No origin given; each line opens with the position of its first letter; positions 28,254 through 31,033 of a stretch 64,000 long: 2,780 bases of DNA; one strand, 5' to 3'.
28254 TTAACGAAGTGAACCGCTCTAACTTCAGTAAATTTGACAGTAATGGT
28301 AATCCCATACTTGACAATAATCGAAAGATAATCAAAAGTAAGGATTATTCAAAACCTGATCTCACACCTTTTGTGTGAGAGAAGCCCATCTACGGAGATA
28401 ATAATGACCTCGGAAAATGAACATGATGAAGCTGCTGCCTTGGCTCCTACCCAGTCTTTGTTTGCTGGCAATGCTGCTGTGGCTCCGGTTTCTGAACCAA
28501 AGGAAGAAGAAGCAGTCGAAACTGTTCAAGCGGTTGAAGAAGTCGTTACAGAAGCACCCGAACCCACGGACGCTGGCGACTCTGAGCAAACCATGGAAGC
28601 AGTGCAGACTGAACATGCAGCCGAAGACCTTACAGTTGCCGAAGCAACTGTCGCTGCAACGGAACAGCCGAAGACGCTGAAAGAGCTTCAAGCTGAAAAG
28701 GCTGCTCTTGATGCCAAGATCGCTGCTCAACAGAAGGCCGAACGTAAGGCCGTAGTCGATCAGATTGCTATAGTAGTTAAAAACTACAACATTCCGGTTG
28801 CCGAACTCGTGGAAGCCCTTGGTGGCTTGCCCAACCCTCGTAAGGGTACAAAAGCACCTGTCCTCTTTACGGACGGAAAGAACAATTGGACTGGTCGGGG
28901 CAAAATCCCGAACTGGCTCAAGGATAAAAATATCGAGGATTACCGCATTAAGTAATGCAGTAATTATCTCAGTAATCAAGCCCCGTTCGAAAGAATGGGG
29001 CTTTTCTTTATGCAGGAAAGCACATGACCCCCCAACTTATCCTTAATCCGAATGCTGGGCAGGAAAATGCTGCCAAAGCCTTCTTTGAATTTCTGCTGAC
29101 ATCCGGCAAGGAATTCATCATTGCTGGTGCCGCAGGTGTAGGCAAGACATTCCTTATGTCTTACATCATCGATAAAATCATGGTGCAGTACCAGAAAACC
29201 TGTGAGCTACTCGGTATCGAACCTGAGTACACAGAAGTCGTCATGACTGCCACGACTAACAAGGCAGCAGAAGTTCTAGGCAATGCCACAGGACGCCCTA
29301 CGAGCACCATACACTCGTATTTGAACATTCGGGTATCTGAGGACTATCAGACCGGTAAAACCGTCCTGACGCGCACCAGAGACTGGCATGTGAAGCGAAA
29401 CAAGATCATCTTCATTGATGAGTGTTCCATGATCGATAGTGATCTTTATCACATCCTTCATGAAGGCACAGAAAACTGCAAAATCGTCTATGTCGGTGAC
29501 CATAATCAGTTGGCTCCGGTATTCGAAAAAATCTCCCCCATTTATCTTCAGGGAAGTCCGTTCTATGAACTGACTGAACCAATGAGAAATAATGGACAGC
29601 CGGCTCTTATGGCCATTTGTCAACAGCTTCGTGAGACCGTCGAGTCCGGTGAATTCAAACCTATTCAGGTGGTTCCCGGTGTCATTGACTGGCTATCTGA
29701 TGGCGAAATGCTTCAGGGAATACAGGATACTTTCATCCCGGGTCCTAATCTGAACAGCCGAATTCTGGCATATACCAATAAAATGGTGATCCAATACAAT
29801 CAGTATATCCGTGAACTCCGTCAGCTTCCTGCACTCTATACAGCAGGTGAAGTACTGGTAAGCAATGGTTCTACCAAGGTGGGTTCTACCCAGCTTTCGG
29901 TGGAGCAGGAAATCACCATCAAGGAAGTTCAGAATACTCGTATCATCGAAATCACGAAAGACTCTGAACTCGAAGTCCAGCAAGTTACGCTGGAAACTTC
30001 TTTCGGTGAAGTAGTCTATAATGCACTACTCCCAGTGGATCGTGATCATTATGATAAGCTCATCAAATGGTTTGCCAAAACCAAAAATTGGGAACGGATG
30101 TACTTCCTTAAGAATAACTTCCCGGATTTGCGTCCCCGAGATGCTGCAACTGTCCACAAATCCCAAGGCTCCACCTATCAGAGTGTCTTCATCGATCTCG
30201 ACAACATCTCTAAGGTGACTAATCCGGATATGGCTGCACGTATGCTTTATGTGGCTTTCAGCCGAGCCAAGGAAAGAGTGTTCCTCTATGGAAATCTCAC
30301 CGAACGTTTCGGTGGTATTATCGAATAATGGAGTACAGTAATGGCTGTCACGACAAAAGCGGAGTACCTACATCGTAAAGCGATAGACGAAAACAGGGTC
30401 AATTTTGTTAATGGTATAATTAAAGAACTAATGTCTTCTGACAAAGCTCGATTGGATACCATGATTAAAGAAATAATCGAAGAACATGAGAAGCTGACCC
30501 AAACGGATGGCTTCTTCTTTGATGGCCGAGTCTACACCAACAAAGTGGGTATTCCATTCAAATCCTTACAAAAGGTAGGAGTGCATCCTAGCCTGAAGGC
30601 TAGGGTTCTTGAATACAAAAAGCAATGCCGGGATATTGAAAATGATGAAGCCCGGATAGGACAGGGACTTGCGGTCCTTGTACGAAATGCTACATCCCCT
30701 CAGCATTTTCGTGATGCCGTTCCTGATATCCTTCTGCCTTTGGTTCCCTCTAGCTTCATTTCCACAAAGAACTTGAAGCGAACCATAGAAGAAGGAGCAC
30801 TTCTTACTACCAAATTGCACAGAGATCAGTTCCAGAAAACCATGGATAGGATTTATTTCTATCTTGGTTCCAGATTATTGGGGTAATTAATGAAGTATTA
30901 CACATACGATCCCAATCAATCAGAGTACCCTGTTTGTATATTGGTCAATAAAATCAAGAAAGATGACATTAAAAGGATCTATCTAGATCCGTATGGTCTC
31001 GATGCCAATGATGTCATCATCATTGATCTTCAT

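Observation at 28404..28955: Phage-encoded H-NS/MvaT-like protein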

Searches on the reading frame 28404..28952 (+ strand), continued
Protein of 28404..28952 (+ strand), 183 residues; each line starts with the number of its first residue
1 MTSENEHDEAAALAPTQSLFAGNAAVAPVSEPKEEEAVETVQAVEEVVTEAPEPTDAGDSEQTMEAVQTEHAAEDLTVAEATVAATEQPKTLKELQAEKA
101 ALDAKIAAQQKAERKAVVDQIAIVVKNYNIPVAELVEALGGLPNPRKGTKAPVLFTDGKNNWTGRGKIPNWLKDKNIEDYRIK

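Call 34: find_related_loci(query=A2, collection=genome_contigs, flank=5000)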
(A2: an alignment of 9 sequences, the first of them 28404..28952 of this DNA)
Query A2 (183 aa) in genome_contigs; peptide patterns used: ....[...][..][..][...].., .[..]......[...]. (x = any residue, [..] = any of these).
600 stretches matched a pattern (row limit reached: there are more); 303 encode a relative of the query (tblastn E <= 1e-3); the best 80 are kept; 80 distinct loci.
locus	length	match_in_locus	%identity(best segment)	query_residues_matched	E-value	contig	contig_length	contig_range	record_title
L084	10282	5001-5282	34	91-182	8e-11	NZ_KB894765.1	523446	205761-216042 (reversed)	Brachymonas chironomi DSM 19884 C513DRAFT_scaffold00001.1, whole genome shotgun sequence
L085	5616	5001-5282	35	91-182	7e-10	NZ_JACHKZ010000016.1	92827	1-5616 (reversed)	Comamonas odontotermitis strain S00124 Ga0436309_16, whole genome shotgun sequence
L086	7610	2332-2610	33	87-182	9e-10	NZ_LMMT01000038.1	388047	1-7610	Pseudorhodoferax sp. Leaf265 contig_7, whole genome shotgun sequence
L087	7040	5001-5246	33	91-172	3e-9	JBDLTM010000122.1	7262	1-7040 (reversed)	MAG: Pseudomonadota bacterium isolate lewisrun_2019_sw_WHONDRS-S19S_0014_A_bin.46 scaffold_0002358, whole genome shotgun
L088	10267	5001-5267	32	91-183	5e-9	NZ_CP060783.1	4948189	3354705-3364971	Diaphorobacter aerolatus strain KACC 16536 chromosome, complete genome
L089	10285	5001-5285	31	85-180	4e-9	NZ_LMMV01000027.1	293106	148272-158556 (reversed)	Pseudorhodoferax sp. Leaf267 contig_9, whole genome shotgun sequence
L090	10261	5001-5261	36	95-182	2e-8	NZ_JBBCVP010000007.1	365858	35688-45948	Delftia acidovorans strain MMO-42 contig00007, whole genome shotgun sequence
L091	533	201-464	33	92-182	8e-9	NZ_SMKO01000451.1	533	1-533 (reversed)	Nonomuraea deserti strain KC310 NODE_462_length_533_cov_5.27586, whole genome shotgun sequence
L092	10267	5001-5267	31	91-183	2e-8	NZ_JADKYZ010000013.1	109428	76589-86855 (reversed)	Diaphorobacter caeni strain NR2-3-3-1 contig13, whole genome shotgun sequence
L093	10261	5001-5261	36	92-174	3e-8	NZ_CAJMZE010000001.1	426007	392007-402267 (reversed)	Paraburkholderia sp. J41 1, whole genome shotgun sequence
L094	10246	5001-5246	38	91-174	3e-8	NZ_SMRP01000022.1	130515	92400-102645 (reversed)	Paraburkholderia silviterrae strain 4M-K11 scaffold22, whole genome shotgun sequence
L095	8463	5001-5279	33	91-182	3e-8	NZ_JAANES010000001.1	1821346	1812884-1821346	Comamonas brasiliensis strain PE63 DJFAAGMI_1, whole genome shotgun sequence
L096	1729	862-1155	31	91-183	4e-8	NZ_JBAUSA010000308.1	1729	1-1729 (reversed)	MAG: Caballeronia sp. isolate MFD02374_ilm_asm_bin15 k127_43938, whole genome shotgun sequence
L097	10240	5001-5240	36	92-174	4e-8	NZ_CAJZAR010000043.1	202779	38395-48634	Paraburkholderia tropica isolate PSP659, whole genome shotgun sequence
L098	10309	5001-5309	31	70-174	4e-8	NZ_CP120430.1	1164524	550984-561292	Paraburkholderia sp. A1BS-2L chromosome 3, complete sequence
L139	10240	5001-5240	33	92-174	9e-7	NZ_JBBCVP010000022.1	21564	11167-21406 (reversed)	Delftia acidovorans strain MMO-42 contig00022, whole genome shotgun sequence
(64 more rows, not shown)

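Call 76: find_related_loci(query=A5, collection=viral_contigs, flank=10000)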
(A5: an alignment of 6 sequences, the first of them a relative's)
Query A5 (911 aa) in viral_contigs; peptide patterns used: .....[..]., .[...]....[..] (x = any residue, [..] = any of these).
432 stretches matched a pattern; 193 encode a relative of the query (tblastn E <= 1e-3); the best 80 are kept; 80 distinct loci.
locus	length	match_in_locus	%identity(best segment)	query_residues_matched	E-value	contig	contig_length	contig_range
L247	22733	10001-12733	100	1-911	0e+0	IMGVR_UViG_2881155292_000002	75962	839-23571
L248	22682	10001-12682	72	1-906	0e+0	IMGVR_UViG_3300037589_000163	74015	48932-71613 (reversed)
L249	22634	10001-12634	71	1-911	0e+0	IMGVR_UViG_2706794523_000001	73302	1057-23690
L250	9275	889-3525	67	1-906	0e+0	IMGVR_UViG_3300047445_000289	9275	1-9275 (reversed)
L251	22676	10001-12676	70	1-906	0e+0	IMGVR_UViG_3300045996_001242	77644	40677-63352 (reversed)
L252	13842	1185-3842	64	1-911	0e+0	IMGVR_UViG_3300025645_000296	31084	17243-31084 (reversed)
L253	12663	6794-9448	62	1-908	0e+0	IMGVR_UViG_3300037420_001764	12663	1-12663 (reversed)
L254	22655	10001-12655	62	1-908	0e+0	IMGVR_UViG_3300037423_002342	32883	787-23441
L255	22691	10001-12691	59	1-911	0e+0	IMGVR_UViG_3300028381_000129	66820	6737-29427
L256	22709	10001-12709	60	1-905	0e+0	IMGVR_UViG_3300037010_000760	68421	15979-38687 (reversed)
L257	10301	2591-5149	60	1-905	0e+0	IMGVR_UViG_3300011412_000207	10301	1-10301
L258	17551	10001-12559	60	1-905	0e+0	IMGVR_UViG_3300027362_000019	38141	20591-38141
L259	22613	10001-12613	61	10-894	0e+0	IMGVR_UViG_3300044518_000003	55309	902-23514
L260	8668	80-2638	60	1-905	0e+0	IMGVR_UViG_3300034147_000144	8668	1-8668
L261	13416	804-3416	60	1-905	0e+0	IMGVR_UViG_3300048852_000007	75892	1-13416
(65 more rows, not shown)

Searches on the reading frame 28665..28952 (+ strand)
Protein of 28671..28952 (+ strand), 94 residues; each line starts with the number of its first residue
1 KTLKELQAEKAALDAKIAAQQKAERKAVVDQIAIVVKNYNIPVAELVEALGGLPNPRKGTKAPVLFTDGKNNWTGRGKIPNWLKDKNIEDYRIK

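Call 35: search_dna_similar(query=window:28671-28952:+, collection=phages, mode=protein, max_rows=60, max_evalue=0.01)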
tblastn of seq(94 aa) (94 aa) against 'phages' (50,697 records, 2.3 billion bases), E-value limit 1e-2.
Records with a match: 5; places in all: 5; records where one place covers at least 80% of the query: 4.
Best place of each record, by identity: >=99% 4; <60% 1.
By first word of the organism name: Agrobacterium 4; Ochrobactrum 1.
By host as written in the record: Rhizogenic Agrobacterium biovar 1 ST15.13/040 4; Ochrobactrum sp. 1.
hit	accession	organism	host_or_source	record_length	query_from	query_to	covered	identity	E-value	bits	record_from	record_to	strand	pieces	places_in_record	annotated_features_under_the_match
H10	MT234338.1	Agrobacterium phage OLIVR1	Rhizogenic Agrobacterium biovar 1 ...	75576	1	94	100%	100.0%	2e-44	157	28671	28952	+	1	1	H-NS histone family protein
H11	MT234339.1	Agrobacterium phage OLIVR2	Rhizogenic Agrobacterium biovar 1 ...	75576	1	94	100%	100.0%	2e-44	157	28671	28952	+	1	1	H-NS histone family protein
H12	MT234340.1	Agrobacterium phage OLIVR3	Rhizogenic Agrobacterium biovar 1 ...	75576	1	94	100%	100.0%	2e-44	157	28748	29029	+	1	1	H-NS histone family protein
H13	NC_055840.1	Agrobacterium phage OLIVR1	Rhizogenic Agrobacterium biovar 1 ...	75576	1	94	100%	100.0%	2e-44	157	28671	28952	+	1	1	H-NS histone family protein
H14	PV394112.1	Ochrobactrum phage ZX86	Ochrobactrum sp.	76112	24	94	76%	48.6%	2e-16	78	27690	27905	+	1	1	hypothetical protein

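Call 36: search_dna_similar(query=window:28671-28952:+, collection=plasmids, mode=protein, max_rows=40, max_evalue=0.01)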
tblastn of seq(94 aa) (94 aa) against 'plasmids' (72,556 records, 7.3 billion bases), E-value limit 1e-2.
Records with a match: 169; places in all: 171; records where one place covers at least 80% of the query: 121.
Best place of each record, by identity: <60% 169.
By first word of the organism name: Ralstonia 132; Burkholderia 28; Candidatus 2; Variovorax 2; Janthinobacterium 1; Allochromatium 1; Leisingera 1; Paraburkholderia 1; Cupriavidus 1.
By predicted mobility (MOB-suite, as given by PLSDB): mobilizable 111; non-mobilizable 45; conjugative 13.
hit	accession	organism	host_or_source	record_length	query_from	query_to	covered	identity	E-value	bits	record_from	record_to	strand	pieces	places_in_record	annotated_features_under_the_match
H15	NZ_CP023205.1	Burkholderia glumae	Oryza sativa,Cell culture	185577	2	94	99%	38.7%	2e-9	59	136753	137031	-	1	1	H-NS histone family protein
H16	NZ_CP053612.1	Burkholderia sp. MBR-1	-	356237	2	93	98%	37.2%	3e-5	47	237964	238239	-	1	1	H-NS histone family protein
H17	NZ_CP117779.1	Burkholderia sp. FERM BP-3421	soil sample,soil sample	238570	2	93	98%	37.0%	2e-3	42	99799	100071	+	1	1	H-NS histone family protein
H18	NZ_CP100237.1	Burkholderia glumae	cell culture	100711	27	94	72%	45.6%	3e-9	59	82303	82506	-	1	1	IS5 family transposase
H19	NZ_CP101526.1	Burkholderia arboris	mixed culture,soil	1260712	2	94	99%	32.3%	2e-5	48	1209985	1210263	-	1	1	none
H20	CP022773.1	Ralstonia solanacearum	Solanum tuberosum,single cell,Potato ...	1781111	2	93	98%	31.3%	1e-4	46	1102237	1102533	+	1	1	endonuclease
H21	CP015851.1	Ralstonia solanacearum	Rhizoma kaempferiae,cell culture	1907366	2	93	98%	31.3%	1e-4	46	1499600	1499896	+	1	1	endonuclease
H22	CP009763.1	Ralstonia solanacearum OE1-1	Solanum virginianum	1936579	2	93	98%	31.3%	1e-4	46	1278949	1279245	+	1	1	endonuclease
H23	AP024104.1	Ralstonia solanacearum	-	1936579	2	93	98%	31.3%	1e-4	46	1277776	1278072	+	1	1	hypothetical protein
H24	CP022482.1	Ralstonia solanacearum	peanut,cell culture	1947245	2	93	98%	31.3%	1e-4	46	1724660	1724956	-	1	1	endonuclease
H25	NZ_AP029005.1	Ralstonia pseudosolanacearum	-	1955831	2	93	98%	31.3%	1e-4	46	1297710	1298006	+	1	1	none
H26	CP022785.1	Ralstonia solanacearum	Solanum tuberosum,single cell,Potato ...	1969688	2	93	98%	31.3%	1e-4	46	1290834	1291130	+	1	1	endonuclease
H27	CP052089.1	Ralstonia solanacearum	tomato,cell culture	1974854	2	93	98%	31.3%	1e-4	46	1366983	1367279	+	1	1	none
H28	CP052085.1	Ralstonia solanacearum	tomato,cell culture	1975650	2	93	98%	31.3%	1e-4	46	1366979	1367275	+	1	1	none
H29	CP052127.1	Ralstonia solanacearum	tomato,cell culture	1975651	2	93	98%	31.3%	1e-4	46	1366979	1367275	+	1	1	H-NS histone family protein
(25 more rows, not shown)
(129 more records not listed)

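Call 48: search_protein_families(library=pfam, alignment_id=A3, max_evalue=0.01)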
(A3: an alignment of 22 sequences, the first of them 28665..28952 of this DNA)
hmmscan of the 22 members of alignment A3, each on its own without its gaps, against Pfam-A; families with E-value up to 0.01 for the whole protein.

A. member 1, window:28665-28952:+ (96 aa): 1 family
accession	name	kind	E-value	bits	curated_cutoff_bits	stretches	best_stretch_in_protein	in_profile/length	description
PF00816.26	Histone_HNS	-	2.5e-05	24.4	25.6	1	72-91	10-34/38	H-NS histone C-terminal domain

B. families by the number of members that match (of 22 scanned): 7 families
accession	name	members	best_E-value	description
PF00816.26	Histone_HNS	22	4.1e-14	H-NS histone C-terminal domain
PF22470.1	Histone_HNS_N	6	1.8e-06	H-NS histone-like proteins, N-terminal domain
PF15372.11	DUF4600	1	0.00086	Domain of unknown function (DUF4600)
PF17098.10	Wtap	1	0.0017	WTAP/Mum2p family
PF09731.14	Mitofilin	1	0.0031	Mitochondrial inner membrane protein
PF06013.18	WXG100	1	0.0056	Proteins of 100 residues with WXG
PF20070.4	DUF6466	1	0.0075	Family of unknown function (DUF6466)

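Call 49: search_solved_structures(query=A3, max_evalue=1, show_alignments=5)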
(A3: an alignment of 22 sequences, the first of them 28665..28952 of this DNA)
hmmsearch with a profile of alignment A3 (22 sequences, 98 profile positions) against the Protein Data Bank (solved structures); distinct sequences matched with E-value up to 1: 9.
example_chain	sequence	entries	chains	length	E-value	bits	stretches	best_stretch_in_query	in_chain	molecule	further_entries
2l92_A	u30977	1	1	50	5.6e-11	45.9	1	64-97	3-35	Histone family protein nucleoid-structuring protein H-NS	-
2jr1_A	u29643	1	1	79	1.6e-06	31.7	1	48-86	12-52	Virulence regulator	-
2lev_A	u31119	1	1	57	3.2e-06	30.7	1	60-97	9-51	Ler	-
2lrx_A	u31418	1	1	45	0.0016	22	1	61-97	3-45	DNA-binding protein stpA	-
1hnr_A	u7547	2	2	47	0.0085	19.7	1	62-92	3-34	H-NS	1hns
2l93_A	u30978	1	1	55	0.0091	19.6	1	63-97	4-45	DNA-binding protein H-NS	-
3aqb_B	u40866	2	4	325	0.13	15.9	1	6-58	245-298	Component B of hexaprenyl diphosphate synthase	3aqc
1z7p_A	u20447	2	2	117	0.84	13.3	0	10-86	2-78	glutaredoxin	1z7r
1xt0_B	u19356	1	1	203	0.93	13.2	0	12-53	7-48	guanine nucleotide exchange protein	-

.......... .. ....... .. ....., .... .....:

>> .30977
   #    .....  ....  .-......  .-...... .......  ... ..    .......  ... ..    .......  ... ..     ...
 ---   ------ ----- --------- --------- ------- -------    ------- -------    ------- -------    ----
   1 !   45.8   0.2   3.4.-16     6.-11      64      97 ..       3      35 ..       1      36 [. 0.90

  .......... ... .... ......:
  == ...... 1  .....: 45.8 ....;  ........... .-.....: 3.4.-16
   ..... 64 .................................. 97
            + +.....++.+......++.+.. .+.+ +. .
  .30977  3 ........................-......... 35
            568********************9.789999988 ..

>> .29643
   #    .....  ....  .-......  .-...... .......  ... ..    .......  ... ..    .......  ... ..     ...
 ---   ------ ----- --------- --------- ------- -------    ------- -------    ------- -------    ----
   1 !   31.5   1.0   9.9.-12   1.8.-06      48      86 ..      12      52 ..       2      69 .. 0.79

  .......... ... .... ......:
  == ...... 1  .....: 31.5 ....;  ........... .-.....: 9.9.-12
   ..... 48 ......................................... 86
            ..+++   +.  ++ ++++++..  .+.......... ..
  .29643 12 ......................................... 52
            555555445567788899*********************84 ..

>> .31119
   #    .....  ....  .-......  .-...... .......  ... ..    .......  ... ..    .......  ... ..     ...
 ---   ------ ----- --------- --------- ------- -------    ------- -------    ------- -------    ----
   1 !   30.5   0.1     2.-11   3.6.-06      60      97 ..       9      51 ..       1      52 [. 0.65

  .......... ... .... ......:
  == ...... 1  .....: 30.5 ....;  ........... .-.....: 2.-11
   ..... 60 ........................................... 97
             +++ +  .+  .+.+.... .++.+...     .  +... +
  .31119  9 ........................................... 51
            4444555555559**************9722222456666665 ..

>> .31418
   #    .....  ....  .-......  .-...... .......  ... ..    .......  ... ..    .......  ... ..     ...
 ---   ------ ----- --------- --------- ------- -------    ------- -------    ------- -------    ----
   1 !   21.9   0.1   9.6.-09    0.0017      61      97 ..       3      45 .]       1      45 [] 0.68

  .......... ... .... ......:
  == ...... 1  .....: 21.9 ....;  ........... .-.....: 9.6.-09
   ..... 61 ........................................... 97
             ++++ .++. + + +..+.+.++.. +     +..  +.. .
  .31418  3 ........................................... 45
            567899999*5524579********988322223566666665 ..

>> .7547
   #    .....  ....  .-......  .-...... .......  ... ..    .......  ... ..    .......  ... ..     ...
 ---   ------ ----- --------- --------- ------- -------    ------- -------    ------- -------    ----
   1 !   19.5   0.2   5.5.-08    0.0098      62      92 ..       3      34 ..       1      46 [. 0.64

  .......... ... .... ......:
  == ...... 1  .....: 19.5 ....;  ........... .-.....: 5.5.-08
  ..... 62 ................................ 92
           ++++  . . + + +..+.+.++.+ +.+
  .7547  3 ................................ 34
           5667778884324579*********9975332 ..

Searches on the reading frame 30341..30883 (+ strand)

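Call 83: search_protein_families(library=phrogs, proteins=[window:30341-30883:+], max_evalue=0.001)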
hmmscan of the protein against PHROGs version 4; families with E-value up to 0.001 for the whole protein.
window:30341-30883:+ (181 aa): 1 family
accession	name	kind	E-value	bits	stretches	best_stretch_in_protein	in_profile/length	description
phrog_4881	-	unknown function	1.2e-25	91.2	1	18-180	9-172/173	-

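Call 84: search_protein_families(library=pfam, proteins=[window:30341-30883:+], max_evalue=0.01)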
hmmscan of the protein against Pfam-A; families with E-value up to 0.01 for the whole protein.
window:30341-30883:+ (181 aa): 0 families
